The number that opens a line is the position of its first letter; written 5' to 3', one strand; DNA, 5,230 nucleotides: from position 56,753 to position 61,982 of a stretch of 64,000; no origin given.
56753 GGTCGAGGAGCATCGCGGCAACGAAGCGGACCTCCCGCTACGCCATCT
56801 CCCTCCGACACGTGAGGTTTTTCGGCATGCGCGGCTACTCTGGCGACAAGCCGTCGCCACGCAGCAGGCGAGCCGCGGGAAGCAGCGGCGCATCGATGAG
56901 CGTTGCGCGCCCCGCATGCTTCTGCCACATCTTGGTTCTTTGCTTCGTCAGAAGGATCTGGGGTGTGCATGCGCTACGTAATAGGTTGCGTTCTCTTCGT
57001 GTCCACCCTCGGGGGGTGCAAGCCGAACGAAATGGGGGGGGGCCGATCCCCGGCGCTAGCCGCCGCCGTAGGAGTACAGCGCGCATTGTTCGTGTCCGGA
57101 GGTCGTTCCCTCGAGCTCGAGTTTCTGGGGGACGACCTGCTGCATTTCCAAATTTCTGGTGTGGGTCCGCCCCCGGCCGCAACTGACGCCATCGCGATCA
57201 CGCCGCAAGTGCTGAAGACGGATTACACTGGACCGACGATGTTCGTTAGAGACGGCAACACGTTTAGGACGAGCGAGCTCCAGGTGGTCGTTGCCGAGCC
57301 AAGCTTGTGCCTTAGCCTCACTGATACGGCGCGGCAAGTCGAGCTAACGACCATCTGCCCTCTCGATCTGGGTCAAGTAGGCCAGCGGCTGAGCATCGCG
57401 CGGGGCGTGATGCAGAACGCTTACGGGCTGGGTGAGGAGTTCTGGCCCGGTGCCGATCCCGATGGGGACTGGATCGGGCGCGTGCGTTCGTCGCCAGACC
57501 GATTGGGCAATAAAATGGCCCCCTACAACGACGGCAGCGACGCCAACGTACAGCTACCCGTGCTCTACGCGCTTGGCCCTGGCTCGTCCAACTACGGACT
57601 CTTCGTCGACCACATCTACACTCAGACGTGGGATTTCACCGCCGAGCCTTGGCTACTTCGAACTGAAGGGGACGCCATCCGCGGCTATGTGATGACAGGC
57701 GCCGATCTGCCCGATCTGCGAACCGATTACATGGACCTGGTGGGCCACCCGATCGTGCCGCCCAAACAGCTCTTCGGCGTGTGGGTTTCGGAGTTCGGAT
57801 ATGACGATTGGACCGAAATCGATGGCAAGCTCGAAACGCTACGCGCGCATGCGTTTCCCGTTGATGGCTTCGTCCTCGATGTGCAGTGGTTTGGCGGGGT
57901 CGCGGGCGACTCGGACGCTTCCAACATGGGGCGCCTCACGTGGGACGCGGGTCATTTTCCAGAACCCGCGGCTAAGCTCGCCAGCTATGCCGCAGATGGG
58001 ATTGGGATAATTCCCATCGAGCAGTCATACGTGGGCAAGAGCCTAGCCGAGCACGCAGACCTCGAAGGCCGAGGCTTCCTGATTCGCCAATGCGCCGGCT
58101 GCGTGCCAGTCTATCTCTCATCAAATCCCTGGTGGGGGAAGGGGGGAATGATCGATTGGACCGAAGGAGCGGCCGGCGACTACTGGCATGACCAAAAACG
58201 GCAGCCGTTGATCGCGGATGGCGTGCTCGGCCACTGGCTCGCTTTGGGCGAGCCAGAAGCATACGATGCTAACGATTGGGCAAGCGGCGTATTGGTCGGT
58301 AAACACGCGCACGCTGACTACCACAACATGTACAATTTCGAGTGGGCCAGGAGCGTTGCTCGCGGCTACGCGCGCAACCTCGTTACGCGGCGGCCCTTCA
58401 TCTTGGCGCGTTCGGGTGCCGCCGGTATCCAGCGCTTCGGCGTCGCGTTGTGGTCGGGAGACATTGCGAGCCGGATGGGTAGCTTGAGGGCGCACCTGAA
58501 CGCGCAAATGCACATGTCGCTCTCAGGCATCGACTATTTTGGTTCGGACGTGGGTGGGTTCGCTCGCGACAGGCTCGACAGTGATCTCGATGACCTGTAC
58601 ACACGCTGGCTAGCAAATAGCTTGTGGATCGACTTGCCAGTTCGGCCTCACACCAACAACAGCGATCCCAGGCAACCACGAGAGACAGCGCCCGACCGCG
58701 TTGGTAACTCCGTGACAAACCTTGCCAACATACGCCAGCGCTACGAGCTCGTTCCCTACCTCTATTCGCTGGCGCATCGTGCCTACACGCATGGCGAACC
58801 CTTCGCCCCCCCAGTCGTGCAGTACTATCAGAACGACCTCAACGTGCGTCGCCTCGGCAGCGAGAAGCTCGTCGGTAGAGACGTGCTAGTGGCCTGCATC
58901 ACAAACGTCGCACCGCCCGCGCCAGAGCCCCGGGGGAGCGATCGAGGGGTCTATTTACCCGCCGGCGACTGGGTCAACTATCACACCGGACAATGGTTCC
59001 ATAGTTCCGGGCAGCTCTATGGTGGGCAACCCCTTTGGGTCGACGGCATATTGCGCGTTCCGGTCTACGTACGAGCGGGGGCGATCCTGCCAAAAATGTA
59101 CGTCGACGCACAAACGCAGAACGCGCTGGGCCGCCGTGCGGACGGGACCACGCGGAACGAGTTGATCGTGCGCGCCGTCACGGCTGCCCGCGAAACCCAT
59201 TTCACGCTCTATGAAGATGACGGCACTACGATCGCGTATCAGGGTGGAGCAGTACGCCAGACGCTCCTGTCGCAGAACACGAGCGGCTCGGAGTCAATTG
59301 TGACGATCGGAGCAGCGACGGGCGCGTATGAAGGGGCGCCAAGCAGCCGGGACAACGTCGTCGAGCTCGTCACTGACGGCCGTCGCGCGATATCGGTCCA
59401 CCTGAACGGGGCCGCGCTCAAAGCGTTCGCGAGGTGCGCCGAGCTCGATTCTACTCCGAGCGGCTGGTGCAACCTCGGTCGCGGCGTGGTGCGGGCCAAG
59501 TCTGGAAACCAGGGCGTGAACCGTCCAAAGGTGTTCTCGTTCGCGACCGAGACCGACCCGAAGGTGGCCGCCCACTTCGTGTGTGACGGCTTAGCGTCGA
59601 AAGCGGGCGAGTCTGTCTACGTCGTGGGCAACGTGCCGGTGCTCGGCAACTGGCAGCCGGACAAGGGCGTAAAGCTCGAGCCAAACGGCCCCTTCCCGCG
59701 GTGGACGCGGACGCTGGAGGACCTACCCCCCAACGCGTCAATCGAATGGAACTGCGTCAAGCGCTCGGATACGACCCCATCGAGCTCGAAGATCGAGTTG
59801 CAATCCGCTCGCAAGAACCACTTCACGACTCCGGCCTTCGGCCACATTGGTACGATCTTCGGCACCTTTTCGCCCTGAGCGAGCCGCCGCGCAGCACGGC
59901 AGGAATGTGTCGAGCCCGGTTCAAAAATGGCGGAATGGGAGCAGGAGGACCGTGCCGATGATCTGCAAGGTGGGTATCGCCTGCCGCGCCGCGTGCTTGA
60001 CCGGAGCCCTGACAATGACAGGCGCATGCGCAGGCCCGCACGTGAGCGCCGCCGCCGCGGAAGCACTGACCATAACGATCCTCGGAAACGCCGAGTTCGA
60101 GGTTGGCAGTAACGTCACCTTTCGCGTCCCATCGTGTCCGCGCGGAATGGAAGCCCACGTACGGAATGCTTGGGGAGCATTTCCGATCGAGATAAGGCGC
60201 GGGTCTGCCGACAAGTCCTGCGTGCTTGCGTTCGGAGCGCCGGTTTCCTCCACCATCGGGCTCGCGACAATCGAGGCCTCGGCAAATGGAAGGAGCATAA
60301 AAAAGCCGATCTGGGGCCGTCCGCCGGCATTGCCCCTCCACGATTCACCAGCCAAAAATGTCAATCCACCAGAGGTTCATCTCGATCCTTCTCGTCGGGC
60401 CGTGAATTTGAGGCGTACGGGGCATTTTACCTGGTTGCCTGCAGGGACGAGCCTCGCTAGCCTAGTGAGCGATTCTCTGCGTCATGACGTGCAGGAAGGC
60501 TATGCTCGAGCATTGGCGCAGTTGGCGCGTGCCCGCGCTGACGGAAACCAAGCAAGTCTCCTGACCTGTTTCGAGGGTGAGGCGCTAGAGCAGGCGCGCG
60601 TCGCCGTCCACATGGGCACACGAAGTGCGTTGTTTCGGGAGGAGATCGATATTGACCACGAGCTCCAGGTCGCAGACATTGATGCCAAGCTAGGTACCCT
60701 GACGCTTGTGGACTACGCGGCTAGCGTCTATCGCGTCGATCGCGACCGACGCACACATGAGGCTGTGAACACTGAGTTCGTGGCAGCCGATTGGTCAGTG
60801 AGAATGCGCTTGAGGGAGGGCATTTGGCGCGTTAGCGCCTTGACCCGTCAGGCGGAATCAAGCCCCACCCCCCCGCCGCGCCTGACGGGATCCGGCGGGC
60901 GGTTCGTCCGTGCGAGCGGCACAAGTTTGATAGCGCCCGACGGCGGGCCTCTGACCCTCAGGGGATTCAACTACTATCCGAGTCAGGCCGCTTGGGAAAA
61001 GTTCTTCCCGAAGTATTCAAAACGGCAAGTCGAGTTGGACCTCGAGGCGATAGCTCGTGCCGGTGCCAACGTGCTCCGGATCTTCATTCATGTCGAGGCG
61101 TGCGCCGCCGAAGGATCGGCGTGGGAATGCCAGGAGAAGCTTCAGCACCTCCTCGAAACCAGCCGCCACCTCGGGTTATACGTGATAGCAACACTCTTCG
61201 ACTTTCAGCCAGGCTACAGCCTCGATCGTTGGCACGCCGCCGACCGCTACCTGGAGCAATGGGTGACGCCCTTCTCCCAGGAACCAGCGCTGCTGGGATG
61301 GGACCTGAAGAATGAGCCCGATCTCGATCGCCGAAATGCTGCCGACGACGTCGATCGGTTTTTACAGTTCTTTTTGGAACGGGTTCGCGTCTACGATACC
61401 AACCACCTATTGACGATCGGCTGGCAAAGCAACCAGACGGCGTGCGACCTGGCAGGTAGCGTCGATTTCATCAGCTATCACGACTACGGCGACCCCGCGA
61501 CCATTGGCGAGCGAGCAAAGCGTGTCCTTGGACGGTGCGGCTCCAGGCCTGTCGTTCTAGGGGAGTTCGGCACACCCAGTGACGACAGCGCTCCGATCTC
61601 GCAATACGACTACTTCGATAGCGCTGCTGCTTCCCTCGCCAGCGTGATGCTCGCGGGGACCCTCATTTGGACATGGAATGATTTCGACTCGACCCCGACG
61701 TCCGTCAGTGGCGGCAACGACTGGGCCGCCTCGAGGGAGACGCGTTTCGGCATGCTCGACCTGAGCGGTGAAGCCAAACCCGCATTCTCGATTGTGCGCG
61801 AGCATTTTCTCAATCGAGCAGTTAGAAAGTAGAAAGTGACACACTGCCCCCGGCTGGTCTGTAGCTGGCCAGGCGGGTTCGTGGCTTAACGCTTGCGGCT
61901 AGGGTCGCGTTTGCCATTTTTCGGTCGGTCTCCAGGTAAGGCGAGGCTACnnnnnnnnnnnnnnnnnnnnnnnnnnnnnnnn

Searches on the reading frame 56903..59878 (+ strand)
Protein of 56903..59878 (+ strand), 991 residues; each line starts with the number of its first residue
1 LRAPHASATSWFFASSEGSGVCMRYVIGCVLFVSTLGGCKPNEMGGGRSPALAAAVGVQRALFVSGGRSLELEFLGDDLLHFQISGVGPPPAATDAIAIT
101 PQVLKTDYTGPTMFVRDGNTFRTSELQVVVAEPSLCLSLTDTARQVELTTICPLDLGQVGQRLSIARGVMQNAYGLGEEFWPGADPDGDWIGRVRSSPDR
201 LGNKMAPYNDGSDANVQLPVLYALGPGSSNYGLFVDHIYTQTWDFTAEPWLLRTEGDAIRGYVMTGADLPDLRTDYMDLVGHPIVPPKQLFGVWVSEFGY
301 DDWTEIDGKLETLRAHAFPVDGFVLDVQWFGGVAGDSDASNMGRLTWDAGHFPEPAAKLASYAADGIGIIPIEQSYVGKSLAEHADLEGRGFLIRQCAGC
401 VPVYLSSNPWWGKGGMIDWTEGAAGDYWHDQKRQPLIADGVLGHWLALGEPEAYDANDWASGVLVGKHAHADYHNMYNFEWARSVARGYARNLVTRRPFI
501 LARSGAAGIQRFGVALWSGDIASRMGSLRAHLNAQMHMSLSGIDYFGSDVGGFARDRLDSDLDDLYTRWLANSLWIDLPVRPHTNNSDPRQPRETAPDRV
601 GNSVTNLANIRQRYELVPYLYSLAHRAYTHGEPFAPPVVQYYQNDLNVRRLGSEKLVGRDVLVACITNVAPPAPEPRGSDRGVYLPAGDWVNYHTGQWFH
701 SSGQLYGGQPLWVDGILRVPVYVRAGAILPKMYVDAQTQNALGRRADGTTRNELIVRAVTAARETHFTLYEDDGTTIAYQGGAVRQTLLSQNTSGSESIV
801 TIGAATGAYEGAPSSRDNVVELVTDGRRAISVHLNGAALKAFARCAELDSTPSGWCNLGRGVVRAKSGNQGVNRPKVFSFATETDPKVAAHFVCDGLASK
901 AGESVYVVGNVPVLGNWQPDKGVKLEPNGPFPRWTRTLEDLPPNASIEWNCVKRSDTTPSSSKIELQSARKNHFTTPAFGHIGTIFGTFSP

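Call 7: search_protein_families(library=pfam, proteins=[window:56903-59878:+], max_evalue=0.001)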
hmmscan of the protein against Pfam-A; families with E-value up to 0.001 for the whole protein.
window:56903-59878:+ (991 aa): 4 families
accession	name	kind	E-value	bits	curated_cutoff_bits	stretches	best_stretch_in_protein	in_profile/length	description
PF01055.32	Glyco_hydro_31_2nd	-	8.3e-62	209.8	23.5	1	284-623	2-328/328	Glycosyl hydrolases family 31 TIM-barrel domain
PF17137.9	DUF5110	-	1.1e-15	57.8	27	1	754-824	2-70/71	Domain of unknown function (DUF5110)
PF00686.25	CBM_20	-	1.6e-13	50.7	23.3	1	889-978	3-89/97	Starch binding domain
PF21365.3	Glyco_hydro_31_3rd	-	7.9e-12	45.9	24.4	1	631-729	1-87/87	Glycosyl hydrolase family 31 C-terminal domain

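Call 17: list_cluster_members(proteins=[P0001, window:56903-59878:+, window:49142-52255:+, window:37249-38538:-])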
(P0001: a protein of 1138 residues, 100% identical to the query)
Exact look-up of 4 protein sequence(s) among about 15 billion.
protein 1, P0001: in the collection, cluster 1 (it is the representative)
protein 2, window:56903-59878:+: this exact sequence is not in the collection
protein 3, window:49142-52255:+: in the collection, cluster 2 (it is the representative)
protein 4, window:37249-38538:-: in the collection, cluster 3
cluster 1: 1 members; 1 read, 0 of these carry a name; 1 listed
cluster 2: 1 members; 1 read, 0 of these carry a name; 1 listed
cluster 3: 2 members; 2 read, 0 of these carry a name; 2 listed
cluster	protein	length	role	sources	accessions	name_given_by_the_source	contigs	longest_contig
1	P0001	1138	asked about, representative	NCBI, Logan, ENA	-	-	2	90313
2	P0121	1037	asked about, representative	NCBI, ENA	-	-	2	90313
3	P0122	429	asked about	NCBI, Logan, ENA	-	-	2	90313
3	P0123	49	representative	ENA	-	-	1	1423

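Call 99: search_protein_families(library=ncbifam, proteins=[window:56903-59878:+], max_evalue=0.00001)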
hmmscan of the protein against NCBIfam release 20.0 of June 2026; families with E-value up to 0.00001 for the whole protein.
window:56903-59878:+ (991 aa): 3 families
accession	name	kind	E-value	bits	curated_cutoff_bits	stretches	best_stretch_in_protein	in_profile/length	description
NF040948.1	alpha_gluc_MalA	equivalog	1.2e-51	175.7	800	1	256-731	141-608/627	alpha-glucosidase MalA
NF007940.0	PRK10658.1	equivalog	2.5e-43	148.6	606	1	228-741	202-680/771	alpha-xylosidase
NF007746.0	PRK10426.1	equivalog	3.1e-29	101.9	553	1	229-704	192-650/683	alpha-glucosidase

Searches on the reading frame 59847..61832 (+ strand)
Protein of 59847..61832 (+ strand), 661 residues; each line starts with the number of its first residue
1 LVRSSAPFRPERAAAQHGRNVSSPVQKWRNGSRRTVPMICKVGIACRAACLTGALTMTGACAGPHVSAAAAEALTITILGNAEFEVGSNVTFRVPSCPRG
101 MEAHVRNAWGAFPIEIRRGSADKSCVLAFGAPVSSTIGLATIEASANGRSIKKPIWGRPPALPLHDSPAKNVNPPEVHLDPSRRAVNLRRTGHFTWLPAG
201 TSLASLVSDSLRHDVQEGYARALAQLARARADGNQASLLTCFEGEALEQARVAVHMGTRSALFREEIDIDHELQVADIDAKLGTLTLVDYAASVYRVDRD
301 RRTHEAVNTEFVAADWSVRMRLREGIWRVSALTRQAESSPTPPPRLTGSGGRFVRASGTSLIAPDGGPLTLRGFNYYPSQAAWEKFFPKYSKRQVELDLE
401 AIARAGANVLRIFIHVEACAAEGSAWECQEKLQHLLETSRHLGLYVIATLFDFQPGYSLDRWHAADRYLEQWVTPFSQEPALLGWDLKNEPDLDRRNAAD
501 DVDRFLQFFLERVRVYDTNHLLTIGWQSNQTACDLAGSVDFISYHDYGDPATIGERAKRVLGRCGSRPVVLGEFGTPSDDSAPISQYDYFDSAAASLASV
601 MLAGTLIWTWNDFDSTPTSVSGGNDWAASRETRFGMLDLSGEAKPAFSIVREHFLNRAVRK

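Call 7: search_protein_families(library=pfam, proteins=[window:59847-61832:+], max_evalue=0.001)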
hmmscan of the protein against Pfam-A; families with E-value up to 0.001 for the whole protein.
window:59847-61832:+ (661 aa): 1 family
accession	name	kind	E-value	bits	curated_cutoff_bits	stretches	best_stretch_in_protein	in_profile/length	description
PF00150.24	Cellulase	-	2.7e-10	40.6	23.5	1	394-613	22-271/272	Cellulase (glycosyl hydrolase family 5)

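Call 60: search_protein_families(library=pfam, proteins=[window:59847-61832:+], max_evalue=1)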
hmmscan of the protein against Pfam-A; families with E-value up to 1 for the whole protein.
window:59847-61832:+ (661 aa): 1 family
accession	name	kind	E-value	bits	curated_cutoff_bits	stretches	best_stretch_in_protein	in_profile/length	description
PF00150.24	Cellulase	-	2.7e-10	40.6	23.5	1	394-613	22-271/272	Cellulase (glycosyl hydrolase family 5)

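Call 63: search_protein_families(library=ncbifam, proteins=[window:59847-61832:+], max_evalue=1)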
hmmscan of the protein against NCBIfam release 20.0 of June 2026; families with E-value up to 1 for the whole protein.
window:59847-61832:+ (661 aa): 1 family
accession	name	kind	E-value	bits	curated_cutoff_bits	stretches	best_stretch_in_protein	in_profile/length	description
NF041462.1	GalA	equivalog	0.12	10.4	900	1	599-657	521-574/763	beta-galactosidase GalA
